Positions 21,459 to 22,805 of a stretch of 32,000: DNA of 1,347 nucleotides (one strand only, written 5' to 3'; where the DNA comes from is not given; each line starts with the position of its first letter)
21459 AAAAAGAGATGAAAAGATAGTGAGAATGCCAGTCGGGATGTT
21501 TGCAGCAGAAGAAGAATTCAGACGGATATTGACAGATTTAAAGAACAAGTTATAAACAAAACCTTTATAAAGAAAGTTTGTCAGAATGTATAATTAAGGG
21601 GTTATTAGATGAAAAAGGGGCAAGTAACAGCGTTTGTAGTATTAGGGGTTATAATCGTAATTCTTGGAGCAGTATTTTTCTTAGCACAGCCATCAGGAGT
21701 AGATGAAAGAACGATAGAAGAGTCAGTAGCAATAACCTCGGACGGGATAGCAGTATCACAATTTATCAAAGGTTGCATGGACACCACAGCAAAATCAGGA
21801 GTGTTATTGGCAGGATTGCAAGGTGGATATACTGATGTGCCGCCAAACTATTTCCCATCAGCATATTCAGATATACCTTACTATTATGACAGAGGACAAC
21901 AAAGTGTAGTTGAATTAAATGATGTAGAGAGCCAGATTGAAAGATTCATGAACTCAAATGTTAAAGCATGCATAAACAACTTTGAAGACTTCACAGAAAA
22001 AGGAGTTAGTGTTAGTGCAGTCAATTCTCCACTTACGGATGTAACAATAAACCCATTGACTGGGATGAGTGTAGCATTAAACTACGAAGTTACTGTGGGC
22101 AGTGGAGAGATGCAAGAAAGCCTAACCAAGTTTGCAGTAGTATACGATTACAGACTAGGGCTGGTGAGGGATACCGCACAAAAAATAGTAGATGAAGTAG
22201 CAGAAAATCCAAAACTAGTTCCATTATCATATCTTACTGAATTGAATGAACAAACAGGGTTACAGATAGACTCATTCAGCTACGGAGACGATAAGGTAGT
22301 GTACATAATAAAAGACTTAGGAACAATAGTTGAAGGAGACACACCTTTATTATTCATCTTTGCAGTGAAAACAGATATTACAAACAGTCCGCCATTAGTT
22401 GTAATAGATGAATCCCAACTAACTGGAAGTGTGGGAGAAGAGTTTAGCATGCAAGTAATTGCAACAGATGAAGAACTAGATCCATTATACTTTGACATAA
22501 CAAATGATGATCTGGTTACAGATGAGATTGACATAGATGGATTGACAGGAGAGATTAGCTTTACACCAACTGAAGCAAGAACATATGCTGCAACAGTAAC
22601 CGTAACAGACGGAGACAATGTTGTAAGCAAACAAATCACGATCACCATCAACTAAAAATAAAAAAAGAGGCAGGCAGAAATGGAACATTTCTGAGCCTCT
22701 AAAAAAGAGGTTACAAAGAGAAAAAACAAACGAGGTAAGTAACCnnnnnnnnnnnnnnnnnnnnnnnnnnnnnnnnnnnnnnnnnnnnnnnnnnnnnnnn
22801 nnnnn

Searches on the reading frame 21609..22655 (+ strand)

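Call 5: search_protein_families(library=pfam, proteins=[window:21609-22655:+], max_evalue=0.01)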
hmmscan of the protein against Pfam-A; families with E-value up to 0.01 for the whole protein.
window:21609-22655:+ (348 aa): 2 families
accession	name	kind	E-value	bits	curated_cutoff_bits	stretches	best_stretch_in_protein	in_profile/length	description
PF24908.1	Ig_SIBA-E_2nd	-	0.0021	18.6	27.8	1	278-337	15-77/117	Integrin beta-like protein A-E, second Ig-like domain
PF17963.7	Big_9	-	0.0028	18.9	23.6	1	259-346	1-89/89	Bacterial Ig domain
